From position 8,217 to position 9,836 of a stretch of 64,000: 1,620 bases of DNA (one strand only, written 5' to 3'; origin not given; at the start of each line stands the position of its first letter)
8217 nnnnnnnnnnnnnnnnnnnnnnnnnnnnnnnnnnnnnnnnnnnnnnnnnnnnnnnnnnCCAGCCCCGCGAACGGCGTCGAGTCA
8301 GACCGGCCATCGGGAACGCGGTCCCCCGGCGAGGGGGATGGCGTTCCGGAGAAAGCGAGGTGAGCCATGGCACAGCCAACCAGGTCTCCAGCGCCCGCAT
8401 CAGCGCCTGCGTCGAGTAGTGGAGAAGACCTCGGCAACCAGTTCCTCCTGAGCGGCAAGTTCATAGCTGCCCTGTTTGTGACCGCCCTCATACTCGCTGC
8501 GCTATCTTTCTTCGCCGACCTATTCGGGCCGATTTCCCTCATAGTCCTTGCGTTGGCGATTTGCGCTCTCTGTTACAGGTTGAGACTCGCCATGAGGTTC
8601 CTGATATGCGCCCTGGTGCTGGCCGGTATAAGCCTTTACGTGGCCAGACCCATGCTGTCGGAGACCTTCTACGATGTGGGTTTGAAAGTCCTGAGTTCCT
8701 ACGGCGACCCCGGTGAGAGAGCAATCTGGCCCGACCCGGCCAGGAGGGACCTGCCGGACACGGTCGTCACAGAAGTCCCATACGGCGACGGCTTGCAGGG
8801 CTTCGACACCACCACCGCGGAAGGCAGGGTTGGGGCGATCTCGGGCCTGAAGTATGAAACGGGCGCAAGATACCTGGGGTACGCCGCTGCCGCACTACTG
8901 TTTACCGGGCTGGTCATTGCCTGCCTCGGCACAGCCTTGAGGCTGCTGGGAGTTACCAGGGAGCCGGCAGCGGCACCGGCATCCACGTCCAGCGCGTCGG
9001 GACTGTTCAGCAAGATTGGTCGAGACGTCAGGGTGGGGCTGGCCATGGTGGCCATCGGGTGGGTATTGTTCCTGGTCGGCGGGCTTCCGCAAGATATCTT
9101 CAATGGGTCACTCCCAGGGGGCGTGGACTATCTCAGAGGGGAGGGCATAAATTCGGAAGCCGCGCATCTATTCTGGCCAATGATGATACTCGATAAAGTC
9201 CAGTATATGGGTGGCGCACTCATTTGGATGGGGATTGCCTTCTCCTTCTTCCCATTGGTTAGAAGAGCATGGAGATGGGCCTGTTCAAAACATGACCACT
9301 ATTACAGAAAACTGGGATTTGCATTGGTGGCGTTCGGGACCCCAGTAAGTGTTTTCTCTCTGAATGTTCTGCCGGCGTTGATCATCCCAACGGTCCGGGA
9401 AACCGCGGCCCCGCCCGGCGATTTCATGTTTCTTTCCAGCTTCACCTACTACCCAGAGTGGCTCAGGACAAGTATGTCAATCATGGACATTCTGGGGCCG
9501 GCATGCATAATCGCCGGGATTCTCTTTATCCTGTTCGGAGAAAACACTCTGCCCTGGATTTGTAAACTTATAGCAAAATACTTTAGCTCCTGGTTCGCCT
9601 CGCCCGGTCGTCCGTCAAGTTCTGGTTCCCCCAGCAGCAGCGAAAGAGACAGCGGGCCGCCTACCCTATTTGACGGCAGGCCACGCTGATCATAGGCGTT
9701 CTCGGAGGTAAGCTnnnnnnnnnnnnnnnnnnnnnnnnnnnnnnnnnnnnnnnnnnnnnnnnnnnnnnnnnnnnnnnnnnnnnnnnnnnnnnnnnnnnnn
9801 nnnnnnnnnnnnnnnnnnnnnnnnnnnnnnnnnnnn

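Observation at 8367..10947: Two paralogous ~8-TM proteins of unknown family with Ser-rich tails and atypically low GC, wedged between the two kinases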

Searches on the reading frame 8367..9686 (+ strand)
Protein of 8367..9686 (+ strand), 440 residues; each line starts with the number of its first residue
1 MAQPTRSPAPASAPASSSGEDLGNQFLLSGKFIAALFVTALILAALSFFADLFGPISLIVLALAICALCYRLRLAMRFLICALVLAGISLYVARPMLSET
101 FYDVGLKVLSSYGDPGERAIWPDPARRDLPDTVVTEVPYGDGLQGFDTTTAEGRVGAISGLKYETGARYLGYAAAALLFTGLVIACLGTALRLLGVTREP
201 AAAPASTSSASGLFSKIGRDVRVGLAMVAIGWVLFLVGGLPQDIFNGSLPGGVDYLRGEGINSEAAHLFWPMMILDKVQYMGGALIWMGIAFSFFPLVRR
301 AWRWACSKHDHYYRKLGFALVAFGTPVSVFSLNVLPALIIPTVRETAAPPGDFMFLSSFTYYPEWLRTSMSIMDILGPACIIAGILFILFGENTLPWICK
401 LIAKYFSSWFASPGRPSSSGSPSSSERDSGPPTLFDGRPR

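Call 4: search_protein_families(library=pfam, proteins=[window:8367-9686:+], max_evalue=0.1)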
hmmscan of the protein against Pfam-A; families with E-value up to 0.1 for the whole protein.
window:8367-9686:+ (440 aa): 0 families

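Call 5: search_protein_families(library=ncbifam, proteins=[window:8367-9686:+], max_evalue=0.1)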
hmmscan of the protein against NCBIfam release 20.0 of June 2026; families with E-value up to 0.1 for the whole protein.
window:8367-9686:+ (440 aa): 0 families

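Call 6: search_protein_families(library=padloc, proteins=[window:8367-9686:+], max_evalue=0.1)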
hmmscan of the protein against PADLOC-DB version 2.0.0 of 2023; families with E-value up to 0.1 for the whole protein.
window:8367-9686:+ (440 aa): 0 families

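Call 9: find_homologous_proteins(query=window:8367-9686:+, max_evalue=0.001)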
Query window:8367-9686:+ (440 aa): 6 proteins with E <= 0.001 among 8000 candidates.
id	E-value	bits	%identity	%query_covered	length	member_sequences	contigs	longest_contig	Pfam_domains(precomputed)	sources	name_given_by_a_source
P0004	1.3e-288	975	99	100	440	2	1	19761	-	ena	-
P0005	8.6e-191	653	75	90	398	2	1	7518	-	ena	-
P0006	2.6e-134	467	59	92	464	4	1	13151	-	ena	-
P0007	6.7e-134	465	58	92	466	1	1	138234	-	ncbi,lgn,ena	-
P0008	2.7e-126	440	57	90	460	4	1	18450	-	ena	-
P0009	2.8e-103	364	47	100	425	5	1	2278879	-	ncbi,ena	-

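Call 12: find_encoding_contigs(protein=P0009, flank=10000, max_places=3)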
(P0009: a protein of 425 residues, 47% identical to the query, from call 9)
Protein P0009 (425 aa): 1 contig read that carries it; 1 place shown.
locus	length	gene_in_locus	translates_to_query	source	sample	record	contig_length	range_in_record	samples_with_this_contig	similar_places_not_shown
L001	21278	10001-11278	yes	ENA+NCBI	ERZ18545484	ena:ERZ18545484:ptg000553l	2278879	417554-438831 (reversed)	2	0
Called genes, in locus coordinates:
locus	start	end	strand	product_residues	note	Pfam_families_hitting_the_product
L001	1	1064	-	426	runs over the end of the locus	PF01595:CNNM, PF00571:CBS (weak), PF03471:CorC_HlyC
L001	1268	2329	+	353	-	PF00814:TsaD, PF22521:HypF_C_2 (weak)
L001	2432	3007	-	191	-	-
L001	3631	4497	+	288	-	-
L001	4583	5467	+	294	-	-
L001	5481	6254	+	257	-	-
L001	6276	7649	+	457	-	-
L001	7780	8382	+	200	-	-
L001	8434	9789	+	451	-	-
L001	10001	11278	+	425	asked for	-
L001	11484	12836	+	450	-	-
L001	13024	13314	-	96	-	-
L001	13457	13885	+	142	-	-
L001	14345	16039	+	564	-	PF02776:TPP_enzyme_N, PF00205:TPP_enzyme_M, PF02775:TPP_enzyme_C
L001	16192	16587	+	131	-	PF12728:HTH_17 (faint)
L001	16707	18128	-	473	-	PF00206:Lyase_1, PF10415:FumaraseC_C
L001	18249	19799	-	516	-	PF00732:GMC_oxred_N, PF00890:FAD_binding_2 (faint), PF01266:DAO (faint), PF07992:Pyr_redox_2 (faint), PF05199:GMC_oxred_C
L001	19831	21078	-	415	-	PF00465:Fe-ADH, PF13685:Fe-ADH_2 (faint), PF25137:ADH_Fe_C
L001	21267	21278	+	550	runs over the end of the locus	PF02776:TPP_enzyme_N, PF00205:TPP_enzyme_M, PF02775:TPP_enzyme_C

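Call 13: find_encoding_contigs(protein=P0007, flank=10000, max_places=3)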
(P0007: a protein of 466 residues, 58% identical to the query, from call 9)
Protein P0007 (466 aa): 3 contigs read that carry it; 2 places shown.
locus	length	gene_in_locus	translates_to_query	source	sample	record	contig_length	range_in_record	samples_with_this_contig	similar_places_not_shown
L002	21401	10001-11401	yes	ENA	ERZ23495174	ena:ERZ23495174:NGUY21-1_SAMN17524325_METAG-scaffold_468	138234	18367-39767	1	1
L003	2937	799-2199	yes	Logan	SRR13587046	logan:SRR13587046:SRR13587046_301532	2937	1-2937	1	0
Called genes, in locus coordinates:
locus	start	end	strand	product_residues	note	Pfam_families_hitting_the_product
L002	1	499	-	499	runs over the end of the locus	PF01171:ATP_bind_3, PF09179:TilS, PF11734:TilS_C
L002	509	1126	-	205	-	PF00300:His_Phos_1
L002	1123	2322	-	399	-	PF01595:CNNM, PF00571:CBS, PF03471:CorC_HlyC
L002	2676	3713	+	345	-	PF00814:TsaD, PF22521:HypF_C_2 (weak)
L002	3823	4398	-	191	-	-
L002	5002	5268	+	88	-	-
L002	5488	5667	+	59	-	-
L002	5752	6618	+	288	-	-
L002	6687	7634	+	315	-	PF00092:VWA (faint)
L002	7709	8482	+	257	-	-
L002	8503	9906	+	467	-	-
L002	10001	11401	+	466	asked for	-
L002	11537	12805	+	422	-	-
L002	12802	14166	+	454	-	-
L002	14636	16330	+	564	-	PF02776:TPP_enzyme_N, PF00205:TPP_enzyme_M, PF02775:TPP_enzyme_C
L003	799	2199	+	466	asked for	-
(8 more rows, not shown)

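Call 15: find_related_loci(query=window:8367-9686:+, collection=genome_contigs, flank=10000)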
Query window:8367-9686:+ (440 aa) in genome_contigs; peptide patterns used: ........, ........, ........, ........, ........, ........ (x = any residue, [..] = any of these).
61 stretches matched a pattern; 2 encode a relative of the query (tblastn E <= 1e-3); 2 distinct loci.
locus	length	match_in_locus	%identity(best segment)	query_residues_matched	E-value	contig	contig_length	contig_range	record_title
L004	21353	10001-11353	58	1-440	7e-132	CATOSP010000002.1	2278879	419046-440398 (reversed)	MAG: uncultured Dehalococcoidia bacterium isolate 286066b2-4084-4aa5-9e65-18c9001dea11 genome assembly, contig: contig_2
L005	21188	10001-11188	57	1-394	2e-121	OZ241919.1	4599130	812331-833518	MAG: Dehalococcoidia bacterium isolate 6c1ee286-a86d-453a-9dbe-4da6ae1069d1 genome assembly, chromosome: 1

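Call 22: search_protein_families(library=pfam, proteins=[L005:2560-6312:-, L005:6461-7282:+, L005:7986-9050:-, L005:8625-9794:+, L005:10001-11380:+, L005:11746-13773:+, L005:13782-14483:+, L005:14737-15714:-, L005:16334-17242:+], max_evalue=0.01)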
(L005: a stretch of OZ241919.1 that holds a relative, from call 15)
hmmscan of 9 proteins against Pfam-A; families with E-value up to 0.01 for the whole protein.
L005:2560-6312:- (1250 aa): 4 families
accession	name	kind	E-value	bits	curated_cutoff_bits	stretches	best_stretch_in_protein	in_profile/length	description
PF02538.19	Hydantoinase_B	-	1.2e-164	549.1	26.8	1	708-1231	1-519/519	Hydantoinase B/oxoprolinase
PF01968.24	Hydantoinase_A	-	1.2e-95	320.5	22.9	1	204-490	1-289/291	Hydantoinase/oxoprolinase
PF05378.19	Hydant_A_N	-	6.1e-51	173.1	25.2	1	2-182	1-174/176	Hydantoinase/oxoprolinase N-terminal region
PF19278.4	Hydant_A_C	-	1.3e-18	67.6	21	1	507-672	13-184/193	Hydantoinase/oxoprolinase C-terminal domain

L005:6461-7282:+ (274 aa): 4 families
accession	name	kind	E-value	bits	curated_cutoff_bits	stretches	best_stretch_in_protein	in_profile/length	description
PF05168.19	HEPN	-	9.2e-10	39.2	22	1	163-254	22-113/117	HEPN domain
PF18765.7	Polbeta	-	6.7e-09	36.2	26.9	1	27-75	13-61/93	Polymerase beta, Nucleotidyltransferase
PF01909.29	NTP_transf_2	-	1.1e-08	35.8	21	1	27-63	14-53/93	Nucleotidyltransferase domain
PF22600.2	MTPAP-like_central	-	0.0056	17.2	27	0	19-73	34-79/139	Poly(A) RNA polymerase, mitochondrial-like, central palm domain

L005:7986-9050:- (354 aa): 0 families

L005:8625-9794:+ (390 aa): 0 families

L005:10001-11380:+ (460 aa): 0 families

L005:11746-13773:+ (676 aa): 6 families
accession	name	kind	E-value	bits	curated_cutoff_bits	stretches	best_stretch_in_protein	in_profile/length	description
PF00326.27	Peptidase_S9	-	2.4e-51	174.7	22.6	1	454-659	4-211/213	Prolyl oligopeptidase family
PF20434.5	BD-FAE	-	5.3e-11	42.9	26.8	1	458-616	41-213/215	BD-FAE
PF01738.24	DLH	-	7.4e-08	32.7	21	1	501-643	84-194/217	Dienelactone hydrolase family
PF05448.18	AXE1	-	0.0022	17.2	21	0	497-620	159-291/321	Acetyl xylan esterase (AXE1)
PF07859.19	Abhydrolase_3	-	0.0023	18.1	25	1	495-637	49-208/210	alpha/beta hydrolase fold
PF02129.25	Peptidase_S15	-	0.004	17.3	23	0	573-631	203-256/262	X-Pro dipeptidyl-peptidase (S15 family)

L005:13782-14483:+ (234 aa): 0 families

L005:14737-15714:- (325 aa): 12 families
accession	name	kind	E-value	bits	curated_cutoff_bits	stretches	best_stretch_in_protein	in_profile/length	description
PF07992.20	Pyr_redox_2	-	6.2e-49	167.4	26.1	1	22-309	1-291/291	Pyridine nucleotide-disulphide oxidoreductase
PF13738.12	Pyr_redox_3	-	2.2e-20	73.5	30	1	99-292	103-305/305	Pyridine nucleotide-disulphide oxidoreductase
PF00070.33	Pyr_redox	-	3.3e-15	56.8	22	1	164-233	2-78/82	Pyridine nucleotide-disulphide oxidoreductase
PF01266.30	DAO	-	2e-09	37.9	27.9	2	76-135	147-209/353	FAD dependent oxidoreductase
PF03486.20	HI0933_like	-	1.2e-05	25.3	50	1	23-54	2-33/244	HI0933-like protein Rossmann domain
PF01134.28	GIDA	-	1.7e-05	24.5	22.1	1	23-62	1-32/391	Glucose inhibited division protein A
PF00890.30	FAD_binding_2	-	2.7e-05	24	20.4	1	23-53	1-31/414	FAD binding domain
PF12831.13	FAD_oxidored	-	6.1e-05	22.9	27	1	23-52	1-30/416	FAD dependent oxidoreductase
PF01494.25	FAD_binding_3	-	0.0001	22.1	22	1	21-54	1-34/349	FAD binding domain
PF05834.18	Lycopene_cycl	-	0.00075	19.1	23.4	0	23-51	1-31/380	Lycopene cyclase protein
PF01946.23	Thi4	-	0.0026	17.5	26.2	1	20-54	16-51/235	Thi4 family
PF13450.12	NAD_binding_8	-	0.0029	18.3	21.9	0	26-52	1-27/68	NAD(P)-binding Rossmann-like domain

L005:16334-17242:+ (303 aa): 7 families
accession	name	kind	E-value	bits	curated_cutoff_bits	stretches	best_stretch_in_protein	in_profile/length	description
PF08538.16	DUF1749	-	4.4e-09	36.3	24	1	92-202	65-183/299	Protein of unknown function (DUF1749)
PF00561.26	Abhydrolase_1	-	6.7e-09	36.2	25.8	1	49-186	2-125/245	alpha/beta hydrolase fold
PF12146.15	Hydrolase_4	-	3e-07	30.4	27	1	49-163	6-111/239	Serine aminopeptidase, S33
PF12697.13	Abhydrolase_6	-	6.6e-06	27.4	26.3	1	50-279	1-207/217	Alpha/beta hydrolase family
PF00756.26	Esterase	-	0.00022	21.5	22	1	130-297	118-245/251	Putative esterase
PF07819.20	PGAP1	-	0.0046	17.2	24.3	1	49-182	6-147/233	PGAP1-like alpha/beta domain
PF20408.4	Abhydrolase_11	-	0.0064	16.7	27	0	126-159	75-105/193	Alpha/beta hydrolase domain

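Call 23: search_protein_representatives(alignment_id=A1)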
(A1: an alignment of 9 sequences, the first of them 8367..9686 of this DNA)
Query: 9 sequences, 452 profile positions. Proteins with E-value up to 0.001 (for the whole library): 38; up to 1e-10: 25; up to 1e-30: 21. The best 38 are listed.
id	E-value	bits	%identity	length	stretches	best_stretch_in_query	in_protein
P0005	4.0e-197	671.9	-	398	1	1-398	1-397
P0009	1.1e-173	594.7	-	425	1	1-439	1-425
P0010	1.8e-100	353.4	-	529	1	5-398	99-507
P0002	4.0e-97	342.3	-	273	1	160-452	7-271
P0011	1.7e-85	304.0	-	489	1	7-452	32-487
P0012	2.8e-85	303.2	-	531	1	14-452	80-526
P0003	1.2e-83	297.9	-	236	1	221-434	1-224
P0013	1.1e-81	291.4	-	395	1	51-439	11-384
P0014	2.8e-71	257.1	-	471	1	55-395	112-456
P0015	2.1e-68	247.6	-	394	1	75-452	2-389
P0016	4.6e-61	223.4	-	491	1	28-390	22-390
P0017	1.5e-59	218.4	-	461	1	1-439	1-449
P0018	8.8e-51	189.5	-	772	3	169-296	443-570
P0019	1.6e-50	188.7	-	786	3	168-298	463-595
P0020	7.1e-46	173.4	-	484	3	1-127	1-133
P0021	2.2e-45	171.8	-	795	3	171-298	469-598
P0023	1.7e-35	139.2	-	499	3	169-299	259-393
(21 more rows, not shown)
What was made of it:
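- The family is extremely rare: 38 representatives among 1.84 billion proteins (call 23).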

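Call 27: find_homologous_proteins(query=A2, max_evalue=0.001)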
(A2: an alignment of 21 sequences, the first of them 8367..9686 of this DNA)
Query A2 (21 sequences) (440 aa, profile of the alignment): 8 proteins with E <= 0.001 among 8000 candidates.
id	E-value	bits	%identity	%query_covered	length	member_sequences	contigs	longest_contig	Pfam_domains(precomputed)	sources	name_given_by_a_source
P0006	2.7e-184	631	59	92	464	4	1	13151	-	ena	-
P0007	3.1e-184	631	58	92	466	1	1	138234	-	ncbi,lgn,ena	-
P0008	1.3e-177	609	57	90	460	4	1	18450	-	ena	-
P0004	2.5e-174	598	99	100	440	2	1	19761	-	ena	-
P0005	1.1e-162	560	75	90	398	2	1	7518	-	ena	-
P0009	1.9e-134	467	47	100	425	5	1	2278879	-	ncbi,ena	-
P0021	1.1e-108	382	26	66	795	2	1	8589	-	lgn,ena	-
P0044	5.4e-93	330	75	54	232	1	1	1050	-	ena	-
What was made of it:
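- Tried and rejected: The alignment-based word search A2 returned only 8 proteins and added one fragment, P0044 (call 27).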

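Call 28: find_encoding_contigs(protein=P0021, flank=10000, max_places=3)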
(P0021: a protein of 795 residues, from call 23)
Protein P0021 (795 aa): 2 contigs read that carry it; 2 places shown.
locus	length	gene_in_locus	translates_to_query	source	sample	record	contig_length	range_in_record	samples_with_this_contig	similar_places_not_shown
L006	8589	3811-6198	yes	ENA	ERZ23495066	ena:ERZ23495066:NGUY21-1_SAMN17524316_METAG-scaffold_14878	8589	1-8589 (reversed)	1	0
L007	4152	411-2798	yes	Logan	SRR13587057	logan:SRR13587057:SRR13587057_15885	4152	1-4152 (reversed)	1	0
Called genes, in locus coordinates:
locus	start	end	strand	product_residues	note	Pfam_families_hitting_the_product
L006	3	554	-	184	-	?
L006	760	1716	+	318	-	PF00296:Bac_luciferase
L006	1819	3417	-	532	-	PF00296:Bac_luciferase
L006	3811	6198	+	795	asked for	-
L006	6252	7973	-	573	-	PF00890:FAD_binding_2 (faint), PF01134:GIDA (faint), PF01266:DAO, PF01494:FAD_binding_3, PF04820:Trp_halogenase, PF07992:Pyr_redox_2 (faint), PF12831:FAD_oxidored, PF04820:Trp_halogenase, +1 more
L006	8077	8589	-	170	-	?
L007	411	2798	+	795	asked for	-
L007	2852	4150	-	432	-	?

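Call 29: find_encoding_contigs(protein=P0018, flank=10000, max_places=3)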
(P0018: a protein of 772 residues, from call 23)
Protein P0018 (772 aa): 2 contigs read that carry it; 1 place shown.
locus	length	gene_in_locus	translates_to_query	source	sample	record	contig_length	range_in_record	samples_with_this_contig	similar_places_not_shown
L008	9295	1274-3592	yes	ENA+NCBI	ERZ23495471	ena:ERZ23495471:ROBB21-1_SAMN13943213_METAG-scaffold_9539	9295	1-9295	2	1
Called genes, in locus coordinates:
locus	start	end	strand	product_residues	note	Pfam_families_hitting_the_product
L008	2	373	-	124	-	?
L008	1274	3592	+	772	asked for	-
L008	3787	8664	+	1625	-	PF00560:LRR_1 (faint), PF12799:LRR_4 (faint), PF13855:LRR_8 (faint), PF23598:LRR_14 (faint), PF25013:LRR_Zer-1 (faint)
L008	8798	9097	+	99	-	PF13340:DUF4096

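Call 43: predict_structure(alignment_id=A2)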
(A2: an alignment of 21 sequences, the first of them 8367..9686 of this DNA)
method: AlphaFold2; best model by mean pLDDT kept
length: 440 residues; sequences in the alignment: 21
mean_pLDDT: 77.9   pTM: 0.67
mean pLDDT of the five models: 77.9, 75.5, 74.8, 74.8, 71.3
residues with pLDDT >= 90: 60; 70-90: 275; 50-70: 56; < 50: 49
segments of 3 or more residues with pLDDT < 50: 14-20, 203-209, 349-352, 412-440
pLDDT, mean of each block of 10 residues (from residue 1): 54 48 62 86 84 84 87 84 91 88 82 67 82 80 84 89 88 87 88 77 49 72 90 90 79 77 82 91 90 87 88 90 90 86 72 58 83 90 91 83 75 45 40 40
secondary structure, 60 per line:
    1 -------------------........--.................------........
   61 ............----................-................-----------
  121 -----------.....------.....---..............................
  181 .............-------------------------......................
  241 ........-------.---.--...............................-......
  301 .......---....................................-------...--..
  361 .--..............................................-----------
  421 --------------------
elements in order: H20-27 H30-46 H53-72 H77-92 H94-109 E132-136 E143-147 H151-193 H219-248 H263-293 H295-307 H311-346 H364-409

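Call 45: fold_search(model_id=the predicted structure, library=pdb)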
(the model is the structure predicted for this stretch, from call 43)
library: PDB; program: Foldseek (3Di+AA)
matches with E <= 10: 84; with E <= 0.001: 0
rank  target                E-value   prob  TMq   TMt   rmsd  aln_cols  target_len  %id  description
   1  7psm_A                8.1e-01  0.28  0.17  0.13  24.1       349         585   11  S. cerevisiae Atm1 in MSP1D1 nanodiscs with bound AMP-PNP and Mg2+ (released 2021-12-29)
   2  8tme_A                1.4e+00  0.14  0.15  0.18  27.1       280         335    8  Cryo-EM structure of CorA in complex with conformation-specific synthetic antibody C18 and 100 uM MgCl2, State MG0.1-1 (released 2025-02-12)
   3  7psl_A                1.4e+00  0.28  0.19  0.14  23.2       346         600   11  S. cerevisiae Atm1 in MSP1D1 nanodiscs in nucleotide-free state (released 2021-12-29)
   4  9lzj_j                1.4e+00  0.15  0.17  0.20  19.3       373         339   13  The PSI3-IsiA43 complex with a closed double ring of IsiA proteins bound to a trimeric PSI core (released 2025-12-31)
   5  8ynt_R                1.5e+00  0.06  0.11  0.12  30.2       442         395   10  Cryo-EM structure of SNAP-94847-bound MCHR1, S2 state (released 2024-12-18)
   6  3rau_A                1.7e+00  0.08  0.12  0.14  19.6       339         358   15  Crystal structure of the HD-PTP Bro1 domain (released 2011-09-14)
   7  5cru_A                1.8e+00  0.07  0.13  0.15  19.7       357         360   14  Crystal structure of the Bro domain of HD-PTP (released 2016-02-24)
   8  7dwq_B                1.9e+00  0.08  0.17  0.13  22.1       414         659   13  Photosystem I from a chlorophyll d-containing cyanobacterium Acaryochloris marina (released 2021-06-02)
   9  7y3f_4                2.0e+00  0.09  0.16  0.19  19.0       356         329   12  Structure of the Anabaena PSI-monomer-IsiA supercomplex (released 2023-03-01)
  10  8v3c_A                2.4e+00  0.14  0.21  0.23  24.4       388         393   12  AgamOR28 structure without ligand (released 2024-06-19)
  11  8tmd_E                2.5e+00  0.12  0.15  0.18  30.0       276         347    7  Cryo-EM structure of CorA in complex with conformation-specific synthetic antibody C18 and 100 uM MgCl2, State MG0.1-1 (released 2025-02-12)
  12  8v00_A                2.6e+00  0.13  0.20  0.22  23.9       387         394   13  AaegOR10 apo structure (released 2024-06-19)
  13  7y3f_5                2.6e+00  0.08  0.16  0.19  18.3       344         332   13  Structure of the Anabaena PSI-monomer-IsiA supercomplex (released 2023-03-01)
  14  7ymi_1                2.7e+00  0.30  0.18  0.22  11.7       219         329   18  PSII-Pcb Dimer of Acaryochloris Marina (released 2023-08-16)
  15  9ifm_B                2.8e+00  0.07  0.16  0.15  16.4       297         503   12  STRUCTURE OF UNSTACKED C2S2-TYPE PSII-LHCII SUPERCOMPLEX FROM PISUM SATIVUM (released 2026-01-28)
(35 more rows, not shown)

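Call 46: search_solved_structures(query=A2, max_evalue=1)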
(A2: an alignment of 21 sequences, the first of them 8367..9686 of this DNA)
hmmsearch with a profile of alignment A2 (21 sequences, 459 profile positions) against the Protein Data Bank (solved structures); distinct sequences matched with E-value up to 1: 3.
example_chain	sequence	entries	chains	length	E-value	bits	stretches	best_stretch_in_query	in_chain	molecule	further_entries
6qbj_A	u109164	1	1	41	0.26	13.1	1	170-203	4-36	Envelope glycoprotein N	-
9e07_F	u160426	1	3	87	0.75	11.6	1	375-441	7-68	Sec-independent protein translocase protein TatA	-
7b7o_A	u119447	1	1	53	0.91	11.4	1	377-413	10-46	Sec-independent protein translocase protein TATA, chloroplastic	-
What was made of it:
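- On Any solved or viral predicted fold (P1/P2): Profile against PDB sequences: best E 0.26 (call 46).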

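Call 48: find_encoding_contigs(protein=P0011, flank=8000, max_places=2)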
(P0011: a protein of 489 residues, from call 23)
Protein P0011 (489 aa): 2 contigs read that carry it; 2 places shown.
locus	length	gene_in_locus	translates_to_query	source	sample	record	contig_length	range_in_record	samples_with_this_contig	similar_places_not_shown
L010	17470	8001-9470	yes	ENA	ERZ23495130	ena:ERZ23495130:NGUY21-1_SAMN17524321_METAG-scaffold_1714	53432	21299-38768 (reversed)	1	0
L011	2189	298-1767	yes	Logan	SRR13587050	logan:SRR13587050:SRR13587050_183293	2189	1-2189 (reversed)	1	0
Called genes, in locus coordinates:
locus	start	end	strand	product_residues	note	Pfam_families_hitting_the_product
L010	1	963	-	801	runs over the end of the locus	PF00488:MutS_V, PF20297:MSSS (weak), PF01713:Smr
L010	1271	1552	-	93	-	PF04221:RelB (weak)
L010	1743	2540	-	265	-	PF18854:baeRF_family10, PF03464:eRF1_2, PF18859:acVLRF1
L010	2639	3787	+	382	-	PF12867:DinB_2, PF00590:TP_methylase (weak)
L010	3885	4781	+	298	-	PF03446:NAD_binding_2, PF14833:NAD_binding_11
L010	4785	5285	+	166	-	-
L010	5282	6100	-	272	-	PF00378:ECH_1, PF16113:ECH_2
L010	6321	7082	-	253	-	PF00160:Pro_isomerase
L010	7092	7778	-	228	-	PF03737:RraA-like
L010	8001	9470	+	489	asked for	-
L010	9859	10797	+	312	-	PF01073:3Beta_HSD, PF01370:Epimerase, PF04321:RmlD_sub_bind, PF05368:NmrA, PF07993:NAD_binding_4 (faint), PF13460:NAD_binding_10, PF16363:GDP_Man_Dehyd (weak)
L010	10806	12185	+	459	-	PF08245:Mur_ligase_M, PF27239:FOL3_C, PF02875:Mur_ligase_C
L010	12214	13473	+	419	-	PF00109:ketoacyl-synt, PF02801:Ketoacyl-synt_C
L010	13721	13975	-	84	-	-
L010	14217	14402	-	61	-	-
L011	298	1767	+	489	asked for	-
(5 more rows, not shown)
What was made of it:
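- Family members stand alone in housekeeping contexts (call 48).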
